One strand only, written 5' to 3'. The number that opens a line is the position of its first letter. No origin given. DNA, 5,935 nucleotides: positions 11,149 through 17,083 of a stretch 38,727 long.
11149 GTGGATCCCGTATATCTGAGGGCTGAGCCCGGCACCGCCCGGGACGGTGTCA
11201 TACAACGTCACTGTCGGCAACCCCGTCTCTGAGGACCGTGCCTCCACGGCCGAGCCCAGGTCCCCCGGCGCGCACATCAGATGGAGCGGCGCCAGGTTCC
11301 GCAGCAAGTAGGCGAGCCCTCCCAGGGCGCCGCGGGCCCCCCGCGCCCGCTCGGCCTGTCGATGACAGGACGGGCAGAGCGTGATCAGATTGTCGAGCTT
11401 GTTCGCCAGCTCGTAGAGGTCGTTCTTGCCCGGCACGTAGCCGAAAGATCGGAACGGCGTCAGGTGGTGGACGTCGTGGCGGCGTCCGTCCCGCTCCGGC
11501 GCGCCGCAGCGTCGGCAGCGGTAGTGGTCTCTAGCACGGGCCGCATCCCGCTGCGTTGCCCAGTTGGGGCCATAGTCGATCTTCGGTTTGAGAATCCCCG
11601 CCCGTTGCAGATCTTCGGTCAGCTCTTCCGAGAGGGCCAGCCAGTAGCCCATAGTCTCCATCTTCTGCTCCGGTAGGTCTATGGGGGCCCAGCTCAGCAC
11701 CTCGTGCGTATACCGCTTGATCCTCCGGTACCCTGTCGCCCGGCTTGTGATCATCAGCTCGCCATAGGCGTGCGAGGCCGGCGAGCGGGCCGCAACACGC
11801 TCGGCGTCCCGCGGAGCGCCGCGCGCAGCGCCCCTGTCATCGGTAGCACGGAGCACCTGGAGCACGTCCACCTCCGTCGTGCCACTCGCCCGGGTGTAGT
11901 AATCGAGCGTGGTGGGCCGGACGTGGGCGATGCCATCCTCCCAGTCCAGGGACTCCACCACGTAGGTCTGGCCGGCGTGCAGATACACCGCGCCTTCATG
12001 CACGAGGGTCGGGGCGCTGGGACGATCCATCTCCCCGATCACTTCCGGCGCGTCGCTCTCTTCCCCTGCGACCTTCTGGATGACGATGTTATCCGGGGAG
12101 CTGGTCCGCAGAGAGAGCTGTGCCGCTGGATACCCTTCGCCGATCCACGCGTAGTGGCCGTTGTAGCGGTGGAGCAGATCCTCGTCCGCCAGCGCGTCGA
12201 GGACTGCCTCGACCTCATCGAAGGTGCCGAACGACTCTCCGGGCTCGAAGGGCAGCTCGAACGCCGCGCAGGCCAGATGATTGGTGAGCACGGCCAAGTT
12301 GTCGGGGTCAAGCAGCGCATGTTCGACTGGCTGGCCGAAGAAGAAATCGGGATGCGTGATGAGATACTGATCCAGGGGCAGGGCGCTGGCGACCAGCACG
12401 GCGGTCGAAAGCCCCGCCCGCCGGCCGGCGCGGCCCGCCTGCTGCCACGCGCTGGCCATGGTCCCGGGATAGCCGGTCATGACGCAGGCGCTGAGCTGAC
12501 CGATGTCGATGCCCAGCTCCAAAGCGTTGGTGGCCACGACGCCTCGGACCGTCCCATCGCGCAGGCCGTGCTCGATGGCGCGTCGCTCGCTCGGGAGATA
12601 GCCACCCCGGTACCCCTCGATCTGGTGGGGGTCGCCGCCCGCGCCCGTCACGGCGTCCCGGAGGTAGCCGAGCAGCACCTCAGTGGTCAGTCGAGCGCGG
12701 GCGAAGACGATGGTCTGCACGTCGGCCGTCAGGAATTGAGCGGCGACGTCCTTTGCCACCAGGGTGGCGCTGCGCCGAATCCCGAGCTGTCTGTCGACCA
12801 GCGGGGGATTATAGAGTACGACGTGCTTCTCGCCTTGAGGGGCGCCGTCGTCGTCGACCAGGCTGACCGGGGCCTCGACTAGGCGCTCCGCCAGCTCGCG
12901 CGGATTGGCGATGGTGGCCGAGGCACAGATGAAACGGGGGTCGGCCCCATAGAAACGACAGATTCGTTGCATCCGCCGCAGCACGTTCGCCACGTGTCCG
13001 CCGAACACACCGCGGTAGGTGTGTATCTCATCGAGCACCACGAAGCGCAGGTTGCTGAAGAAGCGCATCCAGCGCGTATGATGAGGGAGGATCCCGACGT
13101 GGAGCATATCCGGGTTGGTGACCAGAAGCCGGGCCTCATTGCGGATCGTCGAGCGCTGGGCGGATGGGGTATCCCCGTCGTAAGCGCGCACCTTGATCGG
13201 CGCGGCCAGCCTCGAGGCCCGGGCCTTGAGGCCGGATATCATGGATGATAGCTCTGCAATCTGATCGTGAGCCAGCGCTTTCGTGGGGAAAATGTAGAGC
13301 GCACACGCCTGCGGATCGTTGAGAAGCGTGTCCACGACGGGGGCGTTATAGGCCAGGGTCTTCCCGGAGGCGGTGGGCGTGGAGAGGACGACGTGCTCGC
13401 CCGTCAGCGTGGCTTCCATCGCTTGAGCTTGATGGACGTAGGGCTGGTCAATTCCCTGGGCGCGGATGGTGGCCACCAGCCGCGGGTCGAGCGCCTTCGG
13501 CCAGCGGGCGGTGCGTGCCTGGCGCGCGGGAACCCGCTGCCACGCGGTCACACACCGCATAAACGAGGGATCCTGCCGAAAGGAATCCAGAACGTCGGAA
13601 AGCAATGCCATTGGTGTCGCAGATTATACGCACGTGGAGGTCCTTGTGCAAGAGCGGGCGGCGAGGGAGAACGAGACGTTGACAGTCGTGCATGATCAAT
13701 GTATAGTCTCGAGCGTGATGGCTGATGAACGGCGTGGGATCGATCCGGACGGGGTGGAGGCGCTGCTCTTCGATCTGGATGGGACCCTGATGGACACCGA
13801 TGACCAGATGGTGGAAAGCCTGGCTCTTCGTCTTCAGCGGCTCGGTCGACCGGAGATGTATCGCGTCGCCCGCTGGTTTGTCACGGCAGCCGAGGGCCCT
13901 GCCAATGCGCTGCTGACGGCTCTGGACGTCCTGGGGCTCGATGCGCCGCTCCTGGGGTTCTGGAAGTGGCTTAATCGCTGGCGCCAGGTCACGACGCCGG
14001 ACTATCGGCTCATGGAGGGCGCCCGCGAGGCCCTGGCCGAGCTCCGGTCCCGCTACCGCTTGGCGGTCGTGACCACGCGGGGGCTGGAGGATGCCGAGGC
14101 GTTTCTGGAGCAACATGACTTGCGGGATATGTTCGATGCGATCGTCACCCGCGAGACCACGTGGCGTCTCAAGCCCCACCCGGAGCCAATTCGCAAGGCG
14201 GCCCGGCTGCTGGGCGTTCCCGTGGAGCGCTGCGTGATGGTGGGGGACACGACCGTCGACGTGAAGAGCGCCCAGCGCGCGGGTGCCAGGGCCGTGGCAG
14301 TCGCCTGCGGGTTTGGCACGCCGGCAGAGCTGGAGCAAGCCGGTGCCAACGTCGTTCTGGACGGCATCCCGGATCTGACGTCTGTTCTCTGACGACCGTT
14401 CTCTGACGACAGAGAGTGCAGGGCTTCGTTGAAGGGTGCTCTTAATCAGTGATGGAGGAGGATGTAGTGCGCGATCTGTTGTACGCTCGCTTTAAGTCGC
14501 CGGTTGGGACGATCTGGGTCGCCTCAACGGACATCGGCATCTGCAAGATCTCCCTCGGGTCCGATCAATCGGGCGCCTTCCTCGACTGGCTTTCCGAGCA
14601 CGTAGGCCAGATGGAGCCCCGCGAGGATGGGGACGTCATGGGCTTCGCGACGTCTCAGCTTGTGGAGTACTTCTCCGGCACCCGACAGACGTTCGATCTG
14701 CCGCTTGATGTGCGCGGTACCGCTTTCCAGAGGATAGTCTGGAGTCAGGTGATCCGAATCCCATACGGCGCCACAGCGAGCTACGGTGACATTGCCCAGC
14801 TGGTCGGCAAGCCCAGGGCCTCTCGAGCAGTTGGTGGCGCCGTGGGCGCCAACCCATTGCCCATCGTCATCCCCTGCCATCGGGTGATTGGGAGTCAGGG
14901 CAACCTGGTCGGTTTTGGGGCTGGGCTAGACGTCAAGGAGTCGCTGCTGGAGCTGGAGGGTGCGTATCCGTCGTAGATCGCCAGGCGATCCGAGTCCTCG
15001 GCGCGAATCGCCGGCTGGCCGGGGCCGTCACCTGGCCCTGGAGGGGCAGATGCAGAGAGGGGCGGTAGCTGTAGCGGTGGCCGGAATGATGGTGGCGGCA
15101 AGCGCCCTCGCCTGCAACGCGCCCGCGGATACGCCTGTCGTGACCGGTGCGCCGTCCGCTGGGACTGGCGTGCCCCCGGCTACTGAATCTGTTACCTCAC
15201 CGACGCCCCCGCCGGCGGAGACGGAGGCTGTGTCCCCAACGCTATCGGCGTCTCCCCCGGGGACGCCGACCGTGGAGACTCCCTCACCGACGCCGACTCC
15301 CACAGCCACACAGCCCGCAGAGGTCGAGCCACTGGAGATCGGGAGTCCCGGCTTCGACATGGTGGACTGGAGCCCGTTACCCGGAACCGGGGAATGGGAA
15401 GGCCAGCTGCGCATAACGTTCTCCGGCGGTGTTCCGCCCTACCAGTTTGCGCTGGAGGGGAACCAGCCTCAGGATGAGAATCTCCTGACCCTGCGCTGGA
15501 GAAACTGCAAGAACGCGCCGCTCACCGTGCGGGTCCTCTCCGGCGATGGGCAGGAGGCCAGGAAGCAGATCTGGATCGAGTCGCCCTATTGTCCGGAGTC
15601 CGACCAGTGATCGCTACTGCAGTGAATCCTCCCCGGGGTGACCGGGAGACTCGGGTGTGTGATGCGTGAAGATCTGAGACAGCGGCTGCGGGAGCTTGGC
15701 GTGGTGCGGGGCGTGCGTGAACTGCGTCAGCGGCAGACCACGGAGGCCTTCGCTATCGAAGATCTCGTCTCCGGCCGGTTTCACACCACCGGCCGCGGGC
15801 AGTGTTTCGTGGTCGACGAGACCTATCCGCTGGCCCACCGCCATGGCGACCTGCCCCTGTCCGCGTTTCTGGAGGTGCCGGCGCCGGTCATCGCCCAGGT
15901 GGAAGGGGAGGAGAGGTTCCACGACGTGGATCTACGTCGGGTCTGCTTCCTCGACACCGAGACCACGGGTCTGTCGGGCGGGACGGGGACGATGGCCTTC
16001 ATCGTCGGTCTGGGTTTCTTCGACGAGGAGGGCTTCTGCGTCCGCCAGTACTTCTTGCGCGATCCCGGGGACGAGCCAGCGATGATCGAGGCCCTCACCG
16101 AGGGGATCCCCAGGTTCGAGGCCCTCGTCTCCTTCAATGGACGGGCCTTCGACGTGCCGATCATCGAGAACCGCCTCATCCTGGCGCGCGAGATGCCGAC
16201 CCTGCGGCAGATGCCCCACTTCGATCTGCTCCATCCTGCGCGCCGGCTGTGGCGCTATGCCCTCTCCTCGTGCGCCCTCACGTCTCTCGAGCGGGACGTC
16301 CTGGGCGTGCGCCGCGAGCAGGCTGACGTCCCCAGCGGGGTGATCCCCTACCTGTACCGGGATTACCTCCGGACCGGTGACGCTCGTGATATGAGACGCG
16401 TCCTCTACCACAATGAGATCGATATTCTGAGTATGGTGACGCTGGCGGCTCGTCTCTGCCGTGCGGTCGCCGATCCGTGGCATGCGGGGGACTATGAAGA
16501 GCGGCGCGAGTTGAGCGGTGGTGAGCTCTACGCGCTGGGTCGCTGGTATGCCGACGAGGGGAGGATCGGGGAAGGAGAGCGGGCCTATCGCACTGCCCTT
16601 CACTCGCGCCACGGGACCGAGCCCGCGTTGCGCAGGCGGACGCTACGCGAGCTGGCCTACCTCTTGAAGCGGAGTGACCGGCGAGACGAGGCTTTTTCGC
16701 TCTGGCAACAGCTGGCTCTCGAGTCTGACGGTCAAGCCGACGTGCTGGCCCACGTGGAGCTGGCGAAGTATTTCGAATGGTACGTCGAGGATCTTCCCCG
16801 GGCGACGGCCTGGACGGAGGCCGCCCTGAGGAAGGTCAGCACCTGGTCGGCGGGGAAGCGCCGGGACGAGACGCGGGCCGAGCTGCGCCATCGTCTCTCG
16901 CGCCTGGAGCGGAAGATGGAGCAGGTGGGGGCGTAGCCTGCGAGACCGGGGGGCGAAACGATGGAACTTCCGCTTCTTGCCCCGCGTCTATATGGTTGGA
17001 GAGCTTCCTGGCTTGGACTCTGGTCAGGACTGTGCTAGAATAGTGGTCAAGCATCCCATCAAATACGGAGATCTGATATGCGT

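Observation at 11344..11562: HNH-like nuclease module inserted into an MrfA-type DExH/DUF1998 helicase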

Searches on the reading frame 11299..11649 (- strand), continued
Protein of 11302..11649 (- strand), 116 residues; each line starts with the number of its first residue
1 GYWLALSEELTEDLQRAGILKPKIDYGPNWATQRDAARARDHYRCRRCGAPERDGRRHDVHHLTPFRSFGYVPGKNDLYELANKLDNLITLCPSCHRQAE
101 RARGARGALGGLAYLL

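Call 65: search_solved_structures(query=window:11302-11649:-, max_evalue=1, show_alignments=3)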
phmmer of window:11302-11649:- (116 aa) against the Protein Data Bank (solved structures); distinct sequences matched with E-value up to 1: 2.
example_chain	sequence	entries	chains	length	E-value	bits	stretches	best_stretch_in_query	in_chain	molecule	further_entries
5h0m_A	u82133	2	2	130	0.0021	21.5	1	27-99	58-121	HNH endonuclease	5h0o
6ghc_A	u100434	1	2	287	0.087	16.3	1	59-107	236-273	5-methylcytosine-specific restriction enzyme A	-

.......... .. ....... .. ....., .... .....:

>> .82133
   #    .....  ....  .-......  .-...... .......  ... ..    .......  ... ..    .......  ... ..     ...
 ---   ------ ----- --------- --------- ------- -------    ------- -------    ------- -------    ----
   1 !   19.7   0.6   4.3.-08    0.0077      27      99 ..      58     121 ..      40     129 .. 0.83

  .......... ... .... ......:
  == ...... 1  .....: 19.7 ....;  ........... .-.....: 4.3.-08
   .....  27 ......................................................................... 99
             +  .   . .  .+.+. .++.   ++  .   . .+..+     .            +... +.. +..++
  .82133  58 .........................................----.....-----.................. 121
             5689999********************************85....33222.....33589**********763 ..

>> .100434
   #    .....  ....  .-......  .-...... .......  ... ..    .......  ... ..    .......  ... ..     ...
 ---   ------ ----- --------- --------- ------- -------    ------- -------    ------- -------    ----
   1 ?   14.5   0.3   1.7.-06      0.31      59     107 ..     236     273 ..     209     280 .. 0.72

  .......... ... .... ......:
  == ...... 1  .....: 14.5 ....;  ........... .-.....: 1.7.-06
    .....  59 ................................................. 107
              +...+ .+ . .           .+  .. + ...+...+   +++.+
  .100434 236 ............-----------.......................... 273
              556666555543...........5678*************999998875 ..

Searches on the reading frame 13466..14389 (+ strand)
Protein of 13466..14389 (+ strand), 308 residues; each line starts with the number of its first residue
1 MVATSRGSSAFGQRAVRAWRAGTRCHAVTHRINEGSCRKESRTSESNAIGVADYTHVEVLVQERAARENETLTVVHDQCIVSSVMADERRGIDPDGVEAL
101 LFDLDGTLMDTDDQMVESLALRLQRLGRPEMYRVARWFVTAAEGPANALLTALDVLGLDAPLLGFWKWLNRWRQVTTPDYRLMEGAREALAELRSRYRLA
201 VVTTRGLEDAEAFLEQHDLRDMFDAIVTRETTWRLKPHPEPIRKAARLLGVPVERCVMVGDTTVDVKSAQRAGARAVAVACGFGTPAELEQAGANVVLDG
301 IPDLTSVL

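Call 24: search_protein_families(library=pfam, proteins=[window:13466-14389:+], max_evalue=0.0001)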
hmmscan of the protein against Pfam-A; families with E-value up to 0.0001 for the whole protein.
window:13466-14389:+ (308 aa): 4 families
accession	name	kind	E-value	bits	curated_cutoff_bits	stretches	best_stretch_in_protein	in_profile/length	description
PF13419.12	HAD_2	-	2.7e-32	112.7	23.8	1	100-279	1-178/178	Haloacid dehalogenase-like hydrolase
PF00702.32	Hydrolase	-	8.3e-26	92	26.4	1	98-273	2-191/191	haloacid dehalogenase-like hydrolase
PF13242.12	Hydrolase_like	-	1.1e-14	54.5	22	1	236-302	4-73/75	HAD-hyrolase-like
PF12710.13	HAD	-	5.3e-10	40.5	27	1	101-269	2-188/189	haloacid dehalogenase-like hydrolase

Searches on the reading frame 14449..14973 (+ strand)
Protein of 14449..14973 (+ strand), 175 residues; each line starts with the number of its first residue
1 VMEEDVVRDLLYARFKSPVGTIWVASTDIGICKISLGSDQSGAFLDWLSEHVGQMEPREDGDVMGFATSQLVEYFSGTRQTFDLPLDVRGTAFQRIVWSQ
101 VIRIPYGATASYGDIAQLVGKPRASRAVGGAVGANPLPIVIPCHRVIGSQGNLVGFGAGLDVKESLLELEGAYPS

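Call 24: search_protein_families(library=pfam, proteins=[window:14449-14973:+], max_evalue=0.0001)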
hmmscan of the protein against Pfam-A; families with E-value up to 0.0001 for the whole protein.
window:14449-14973:+ (175 aa): 2 families
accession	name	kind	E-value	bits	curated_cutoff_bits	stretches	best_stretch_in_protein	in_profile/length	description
PF01035.26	DNA_binding_1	-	1.5e-33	114.9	27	1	92-172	1-81/81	6-O-methylguanine DNA methyltransferase, DNA binding domain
PF02870.21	Methyltransf_1N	-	8.3e-11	42.7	21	1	11-87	2-70/71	6-O-methylguanine DNA methyltransferase, ribonuclease-like domain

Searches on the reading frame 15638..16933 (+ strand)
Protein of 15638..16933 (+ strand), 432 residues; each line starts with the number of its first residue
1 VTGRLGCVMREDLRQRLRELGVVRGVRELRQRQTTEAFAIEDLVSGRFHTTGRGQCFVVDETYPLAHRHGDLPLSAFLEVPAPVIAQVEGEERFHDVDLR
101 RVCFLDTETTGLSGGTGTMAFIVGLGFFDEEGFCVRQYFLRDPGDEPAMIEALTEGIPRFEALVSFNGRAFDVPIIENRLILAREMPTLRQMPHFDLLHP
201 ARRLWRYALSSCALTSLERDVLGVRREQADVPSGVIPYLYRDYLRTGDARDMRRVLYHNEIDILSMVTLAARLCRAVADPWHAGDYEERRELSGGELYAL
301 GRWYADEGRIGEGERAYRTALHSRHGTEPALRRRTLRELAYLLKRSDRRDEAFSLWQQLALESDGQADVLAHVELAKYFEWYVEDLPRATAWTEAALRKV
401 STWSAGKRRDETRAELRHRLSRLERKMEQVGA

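Call 24: search_protein_families(library=pfam, proteins=[window:15638-16933:+], max_evalue=0.0001)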
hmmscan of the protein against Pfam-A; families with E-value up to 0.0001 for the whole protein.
window:15638-16933:+ (432 aa): 1 family
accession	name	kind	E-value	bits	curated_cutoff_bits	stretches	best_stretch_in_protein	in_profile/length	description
PF13482.12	RNase_H_2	-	1.5e-39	136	22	1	103-273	1-164/165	RNase_H superfamily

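Call 28: search_solved_structures(query=window:15638-16933:+, max_evalue=0.01, show_alignments=1)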
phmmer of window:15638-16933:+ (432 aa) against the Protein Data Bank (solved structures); distinct sequences matched with E-value up to 0.01: 1.
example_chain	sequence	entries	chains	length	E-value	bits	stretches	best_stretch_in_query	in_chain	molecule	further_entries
8un9_A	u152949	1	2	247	9.9e-39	136.5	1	55-275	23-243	Exonuclease MrfB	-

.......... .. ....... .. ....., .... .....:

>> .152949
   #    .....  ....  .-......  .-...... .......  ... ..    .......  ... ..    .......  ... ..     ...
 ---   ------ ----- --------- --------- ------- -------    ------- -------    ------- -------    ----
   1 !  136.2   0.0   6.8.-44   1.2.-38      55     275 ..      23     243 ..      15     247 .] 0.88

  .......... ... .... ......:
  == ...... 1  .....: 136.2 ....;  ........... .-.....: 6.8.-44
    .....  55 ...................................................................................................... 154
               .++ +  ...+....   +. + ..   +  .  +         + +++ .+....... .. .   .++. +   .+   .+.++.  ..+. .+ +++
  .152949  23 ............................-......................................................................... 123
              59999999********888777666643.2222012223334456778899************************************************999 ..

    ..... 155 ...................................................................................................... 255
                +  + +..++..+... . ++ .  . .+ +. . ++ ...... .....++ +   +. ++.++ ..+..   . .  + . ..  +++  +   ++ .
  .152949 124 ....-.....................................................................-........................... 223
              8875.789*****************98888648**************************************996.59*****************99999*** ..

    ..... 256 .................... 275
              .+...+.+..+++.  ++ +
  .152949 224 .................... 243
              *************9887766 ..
